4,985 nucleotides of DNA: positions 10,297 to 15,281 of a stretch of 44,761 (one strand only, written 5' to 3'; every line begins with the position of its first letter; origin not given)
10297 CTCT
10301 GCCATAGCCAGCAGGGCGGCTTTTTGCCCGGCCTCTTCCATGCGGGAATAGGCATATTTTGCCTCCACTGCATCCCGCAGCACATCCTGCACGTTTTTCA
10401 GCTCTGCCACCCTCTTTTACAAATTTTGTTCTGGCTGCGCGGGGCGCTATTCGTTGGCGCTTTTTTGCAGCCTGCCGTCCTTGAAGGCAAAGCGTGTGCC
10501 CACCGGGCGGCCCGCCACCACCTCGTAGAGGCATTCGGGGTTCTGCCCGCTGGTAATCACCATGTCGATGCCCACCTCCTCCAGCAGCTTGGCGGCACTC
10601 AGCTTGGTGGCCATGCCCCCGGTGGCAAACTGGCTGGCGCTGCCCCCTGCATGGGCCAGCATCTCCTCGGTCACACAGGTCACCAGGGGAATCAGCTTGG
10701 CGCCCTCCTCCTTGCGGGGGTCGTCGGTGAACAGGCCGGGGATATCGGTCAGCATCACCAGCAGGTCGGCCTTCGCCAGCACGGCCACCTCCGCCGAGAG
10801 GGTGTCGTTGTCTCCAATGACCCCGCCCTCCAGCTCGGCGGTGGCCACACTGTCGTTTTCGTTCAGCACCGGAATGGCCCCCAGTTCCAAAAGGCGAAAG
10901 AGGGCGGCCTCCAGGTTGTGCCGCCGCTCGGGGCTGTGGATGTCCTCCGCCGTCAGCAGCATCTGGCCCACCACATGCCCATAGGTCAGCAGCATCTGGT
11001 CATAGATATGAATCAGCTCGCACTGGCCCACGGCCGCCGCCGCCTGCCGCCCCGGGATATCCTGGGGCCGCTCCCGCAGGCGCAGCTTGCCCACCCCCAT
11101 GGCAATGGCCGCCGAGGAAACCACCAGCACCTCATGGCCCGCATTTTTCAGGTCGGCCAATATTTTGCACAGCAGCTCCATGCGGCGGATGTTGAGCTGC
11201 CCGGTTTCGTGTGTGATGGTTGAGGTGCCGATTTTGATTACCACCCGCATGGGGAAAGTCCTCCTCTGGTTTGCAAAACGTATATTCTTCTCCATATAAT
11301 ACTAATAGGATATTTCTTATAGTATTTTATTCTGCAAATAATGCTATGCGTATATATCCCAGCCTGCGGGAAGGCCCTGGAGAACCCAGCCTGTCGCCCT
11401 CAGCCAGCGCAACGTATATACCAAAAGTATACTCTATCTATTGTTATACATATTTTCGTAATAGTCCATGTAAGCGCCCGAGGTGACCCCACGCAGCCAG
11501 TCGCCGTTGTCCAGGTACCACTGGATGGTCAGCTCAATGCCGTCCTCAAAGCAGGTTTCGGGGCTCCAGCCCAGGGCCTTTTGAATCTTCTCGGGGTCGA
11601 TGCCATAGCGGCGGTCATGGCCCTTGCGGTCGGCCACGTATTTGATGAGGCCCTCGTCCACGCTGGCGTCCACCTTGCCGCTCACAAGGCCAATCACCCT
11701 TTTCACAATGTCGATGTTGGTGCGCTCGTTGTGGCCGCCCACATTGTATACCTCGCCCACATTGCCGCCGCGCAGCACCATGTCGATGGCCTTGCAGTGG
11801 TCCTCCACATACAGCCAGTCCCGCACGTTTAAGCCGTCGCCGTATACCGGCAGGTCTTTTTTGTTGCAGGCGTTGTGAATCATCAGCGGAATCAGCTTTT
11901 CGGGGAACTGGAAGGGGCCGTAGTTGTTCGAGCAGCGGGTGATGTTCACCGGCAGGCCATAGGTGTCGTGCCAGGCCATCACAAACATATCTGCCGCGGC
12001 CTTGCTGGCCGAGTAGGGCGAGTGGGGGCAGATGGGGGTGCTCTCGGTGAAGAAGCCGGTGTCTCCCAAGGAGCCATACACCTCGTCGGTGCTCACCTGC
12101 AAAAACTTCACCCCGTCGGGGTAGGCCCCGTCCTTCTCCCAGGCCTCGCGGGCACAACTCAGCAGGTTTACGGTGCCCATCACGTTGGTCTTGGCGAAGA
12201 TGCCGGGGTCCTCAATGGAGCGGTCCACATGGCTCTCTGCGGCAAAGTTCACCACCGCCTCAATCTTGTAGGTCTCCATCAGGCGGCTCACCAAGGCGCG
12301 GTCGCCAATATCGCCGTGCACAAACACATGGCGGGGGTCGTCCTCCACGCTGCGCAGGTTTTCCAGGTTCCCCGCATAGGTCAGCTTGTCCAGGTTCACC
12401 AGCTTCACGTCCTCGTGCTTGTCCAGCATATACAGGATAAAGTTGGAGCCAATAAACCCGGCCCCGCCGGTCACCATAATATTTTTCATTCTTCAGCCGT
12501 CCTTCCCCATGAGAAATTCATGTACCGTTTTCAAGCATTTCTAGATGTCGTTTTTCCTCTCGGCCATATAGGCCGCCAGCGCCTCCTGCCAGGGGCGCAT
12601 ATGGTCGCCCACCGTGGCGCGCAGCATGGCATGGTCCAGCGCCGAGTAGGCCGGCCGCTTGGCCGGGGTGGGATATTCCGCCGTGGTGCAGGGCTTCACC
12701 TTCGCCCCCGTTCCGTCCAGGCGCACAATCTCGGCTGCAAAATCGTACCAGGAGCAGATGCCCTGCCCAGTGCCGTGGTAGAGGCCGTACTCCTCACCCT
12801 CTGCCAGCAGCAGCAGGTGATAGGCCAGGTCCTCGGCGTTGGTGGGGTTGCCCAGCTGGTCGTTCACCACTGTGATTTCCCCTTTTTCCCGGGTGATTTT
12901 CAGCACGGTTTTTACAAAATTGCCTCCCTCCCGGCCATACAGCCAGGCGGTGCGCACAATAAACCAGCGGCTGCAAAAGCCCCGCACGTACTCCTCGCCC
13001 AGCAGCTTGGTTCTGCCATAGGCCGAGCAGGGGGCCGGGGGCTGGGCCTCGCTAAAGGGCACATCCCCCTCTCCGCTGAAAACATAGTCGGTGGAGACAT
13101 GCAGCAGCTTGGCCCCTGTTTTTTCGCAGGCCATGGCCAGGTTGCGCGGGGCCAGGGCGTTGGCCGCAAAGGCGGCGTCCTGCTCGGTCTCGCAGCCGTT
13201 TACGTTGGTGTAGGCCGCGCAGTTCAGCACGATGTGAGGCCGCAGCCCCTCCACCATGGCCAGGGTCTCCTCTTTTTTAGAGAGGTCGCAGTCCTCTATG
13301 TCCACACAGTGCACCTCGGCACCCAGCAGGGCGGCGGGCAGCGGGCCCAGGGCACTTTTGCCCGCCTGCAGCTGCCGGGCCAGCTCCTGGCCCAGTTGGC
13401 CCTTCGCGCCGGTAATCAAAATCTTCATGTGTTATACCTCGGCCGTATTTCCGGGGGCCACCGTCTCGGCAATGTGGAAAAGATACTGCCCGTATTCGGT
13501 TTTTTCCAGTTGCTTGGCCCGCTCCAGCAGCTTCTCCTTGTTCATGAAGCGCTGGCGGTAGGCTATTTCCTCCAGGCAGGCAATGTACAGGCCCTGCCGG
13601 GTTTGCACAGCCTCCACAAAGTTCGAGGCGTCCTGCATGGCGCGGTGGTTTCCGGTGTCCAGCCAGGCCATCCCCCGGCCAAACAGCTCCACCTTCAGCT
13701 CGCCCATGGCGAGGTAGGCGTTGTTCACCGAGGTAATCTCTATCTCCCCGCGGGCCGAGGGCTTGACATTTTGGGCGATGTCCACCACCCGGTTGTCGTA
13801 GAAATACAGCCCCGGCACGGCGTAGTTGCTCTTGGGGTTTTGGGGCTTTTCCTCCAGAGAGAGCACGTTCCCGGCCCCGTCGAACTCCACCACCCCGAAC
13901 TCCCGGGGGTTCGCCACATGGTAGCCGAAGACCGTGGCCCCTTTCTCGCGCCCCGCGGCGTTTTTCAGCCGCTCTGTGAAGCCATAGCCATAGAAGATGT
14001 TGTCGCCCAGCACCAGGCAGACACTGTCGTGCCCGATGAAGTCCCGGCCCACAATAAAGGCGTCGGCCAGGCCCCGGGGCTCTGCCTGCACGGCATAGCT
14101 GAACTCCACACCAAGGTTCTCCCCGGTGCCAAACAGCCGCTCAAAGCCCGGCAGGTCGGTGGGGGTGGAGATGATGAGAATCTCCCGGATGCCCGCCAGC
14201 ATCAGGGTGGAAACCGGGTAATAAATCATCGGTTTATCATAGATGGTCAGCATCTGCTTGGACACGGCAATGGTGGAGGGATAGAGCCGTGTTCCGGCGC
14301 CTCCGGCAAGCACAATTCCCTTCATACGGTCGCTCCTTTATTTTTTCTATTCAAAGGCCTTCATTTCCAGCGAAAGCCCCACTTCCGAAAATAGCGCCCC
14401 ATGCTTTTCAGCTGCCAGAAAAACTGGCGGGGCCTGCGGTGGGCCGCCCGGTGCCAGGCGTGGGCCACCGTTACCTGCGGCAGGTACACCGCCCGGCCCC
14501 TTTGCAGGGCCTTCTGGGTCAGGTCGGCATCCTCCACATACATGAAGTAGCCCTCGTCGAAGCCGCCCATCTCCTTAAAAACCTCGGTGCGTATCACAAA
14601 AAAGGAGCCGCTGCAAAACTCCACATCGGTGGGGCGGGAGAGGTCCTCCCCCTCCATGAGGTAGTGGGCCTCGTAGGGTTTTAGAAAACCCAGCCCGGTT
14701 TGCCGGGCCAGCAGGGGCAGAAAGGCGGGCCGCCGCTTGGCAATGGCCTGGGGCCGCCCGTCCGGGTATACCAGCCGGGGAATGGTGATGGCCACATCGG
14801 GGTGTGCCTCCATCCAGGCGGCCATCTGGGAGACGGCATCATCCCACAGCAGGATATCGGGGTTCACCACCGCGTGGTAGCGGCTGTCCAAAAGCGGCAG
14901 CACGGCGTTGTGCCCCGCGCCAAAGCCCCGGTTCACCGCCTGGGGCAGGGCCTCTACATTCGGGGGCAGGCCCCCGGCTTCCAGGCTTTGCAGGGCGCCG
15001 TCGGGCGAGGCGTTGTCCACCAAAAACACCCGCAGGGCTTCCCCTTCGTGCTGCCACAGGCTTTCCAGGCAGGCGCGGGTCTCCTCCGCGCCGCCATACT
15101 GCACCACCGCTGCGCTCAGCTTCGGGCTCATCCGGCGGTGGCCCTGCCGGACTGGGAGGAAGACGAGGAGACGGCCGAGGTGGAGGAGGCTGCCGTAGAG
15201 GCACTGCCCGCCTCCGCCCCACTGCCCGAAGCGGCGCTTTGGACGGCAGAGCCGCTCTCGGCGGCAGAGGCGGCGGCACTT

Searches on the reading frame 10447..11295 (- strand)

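Call 32: search_protein_families(library=pfam, proteins=[window:10447-11295:-], max_evalue=0.00001)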
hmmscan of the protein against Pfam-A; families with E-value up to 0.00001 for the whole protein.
window:10447-11295:- (282 aa): 1 family
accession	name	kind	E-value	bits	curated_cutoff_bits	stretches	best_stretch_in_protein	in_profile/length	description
PF00696.33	AA_kinase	-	1.1e-44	153.3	24.9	1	16-249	1-234/234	Amino acid kinase family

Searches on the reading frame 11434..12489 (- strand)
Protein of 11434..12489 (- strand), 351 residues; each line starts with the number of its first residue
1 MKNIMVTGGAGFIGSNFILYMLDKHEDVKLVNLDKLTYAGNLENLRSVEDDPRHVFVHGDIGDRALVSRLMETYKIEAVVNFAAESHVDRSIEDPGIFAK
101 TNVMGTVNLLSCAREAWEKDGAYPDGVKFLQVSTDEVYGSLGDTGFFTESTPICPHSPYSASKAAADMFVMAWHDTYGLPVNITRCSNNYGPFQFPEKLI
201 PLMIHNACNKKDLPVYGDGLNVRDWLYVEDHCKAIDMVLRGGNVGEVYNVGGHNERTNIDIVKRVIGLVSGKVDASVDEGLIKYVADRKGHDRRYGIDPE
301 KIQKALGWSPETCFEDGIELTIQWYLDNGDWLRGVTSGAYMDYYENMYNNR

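Call 32: search_protein_families(library=pfam, proteins=[window:11434-12489:-], max_evalue=0.00001)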
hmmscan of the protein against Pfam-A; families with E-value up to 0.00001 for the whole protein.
window:11434-12489:- (351 aa): 6 families
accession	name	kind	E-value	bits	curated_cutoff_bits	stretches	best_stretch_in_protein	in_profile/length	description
PF16363.11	GDP_Man_Dehyd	-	5.8e-93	312.4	27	1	5-319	1-330/332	GDP-mannose 4,6 dehydratase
PF01370.27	Epimerase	-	3.5e-64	216.9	20.9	1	4-251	1-240/240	NAD dependent epimerase/dehydratase family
PF01073.25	3Beta_HSD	-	6.8e-13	48.7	22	1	5-232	1-222/280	3-beta hydroxysteroid dehydrogenase/isomerase family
PF04321.23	RmlD_sub_bind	-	2.2e-12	47.1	27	1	3-218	2-178/287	RmlD substrate binding domain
PF02719.21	Polysacc_synt_2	-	2.5e-12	47.1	20.2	1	4-116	1-118/293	Polysaccharide biosynthesis protein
PF07993.18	NAD_binding_4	-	3.5e-12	46.5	20.1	1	6-188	1-206/258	Male sterility protein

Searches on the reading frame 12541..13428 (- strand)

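Call 33: search_protein_families(library=pfam, proteins=[window:12541-13428:-], max_evalue=0.00001)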
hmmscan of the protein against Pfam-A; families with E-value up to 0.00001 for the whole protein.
window:12541-13428:- (295 aa): 5 families
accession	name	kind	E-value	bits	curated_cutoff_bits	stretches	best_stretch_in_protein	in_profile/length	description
PF04321.23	RmlD_sub_bind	-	8.9e-96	320.8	27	1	1-290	1-284/287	RmlD substrate binding domain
PF01370.27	Epimerase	-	4.1e-24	85.7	20.9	1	3-189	1-203/240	NAD dependent epimerase/dehydratase family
PF16363.11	GDP_Man_Dehyd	-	7.6e-13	49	27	1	4-154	1-170/332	GDP-mannose 4,6 dehydratase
PF02719.21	Polysacc_synt_2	-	4.9e-08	32.9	20.2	0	47-116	61-131/293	Polysaccharide biosynthesis protein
PF07993.18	NAD_binding_4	-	2.7e-06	27.2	20.1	0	43-160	69-204/258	Male sterility protein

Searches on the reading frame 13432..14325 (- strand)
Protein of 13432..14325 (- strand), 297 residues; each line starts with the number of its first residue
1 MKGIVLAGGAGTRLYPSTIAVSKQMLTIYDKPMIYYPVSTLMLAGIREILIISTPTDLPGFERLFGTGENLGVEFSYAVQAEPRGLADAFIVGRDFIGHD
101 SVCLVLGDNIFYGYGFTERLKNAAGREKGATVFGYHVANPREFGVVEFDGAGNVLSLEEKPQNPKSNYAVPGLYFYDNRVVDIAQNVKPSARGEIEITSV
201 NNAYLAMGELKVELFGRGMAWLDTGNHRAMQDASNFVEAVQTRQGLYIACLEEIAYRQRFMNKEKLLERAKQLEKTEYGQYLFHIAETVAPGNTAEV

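Call 33: search_protein_families(library=pfam, proteins=[window:13432-14325:-], max_evalue=0.00001)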
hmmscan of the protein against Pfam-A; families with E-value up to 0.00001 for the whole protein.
window:13432-14325:- (297 aa): 2 families
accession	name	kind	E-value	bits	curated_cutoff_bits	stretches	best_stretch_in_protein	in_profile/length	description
PF00483.29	NTP_transferase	-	3e-72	243.6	21.2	1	2-238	1-243/245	Nucleotidyl transferase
PF12804.13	NTP_transf_3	-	4.2e-08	34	27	1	3-133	1-120/160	MobA-like NTP transferase domain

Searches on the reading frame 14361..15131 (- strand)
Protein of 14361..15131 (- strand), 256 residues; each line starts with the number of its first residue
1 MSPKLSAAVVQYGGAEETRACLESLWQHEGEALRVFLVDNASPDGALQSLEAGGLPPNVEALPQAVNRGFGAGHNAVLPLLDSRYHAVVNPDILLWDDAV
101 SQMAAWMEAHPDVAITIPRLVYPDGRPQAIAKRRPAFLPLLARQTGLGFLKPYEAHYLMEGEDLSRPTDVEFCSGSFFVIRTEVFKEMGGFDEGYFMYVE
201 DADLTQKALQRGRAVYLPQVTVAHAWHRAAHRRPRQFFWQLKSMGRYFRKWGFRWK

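Call 33: search_protein_families(library=pfam, proteins=[window:14361-15131:-], max_evalue=0.00001)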
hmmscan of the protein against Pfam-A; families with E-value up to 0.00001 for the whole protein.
window:14361-15131:- (256 aa): 2 families
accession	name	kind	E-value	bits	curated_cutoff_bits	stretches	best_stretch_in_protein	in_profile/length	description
PF00535.33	Glycos_transf_2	-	8.3e-14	52.3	23.3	1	8-188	3-167/168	Glycosyl transferase family 2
PF13641.12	Glyco_tranf_2_3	-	4.2e-07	30.6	27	1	3-245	1-225/230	Glycosyltransferase like family 2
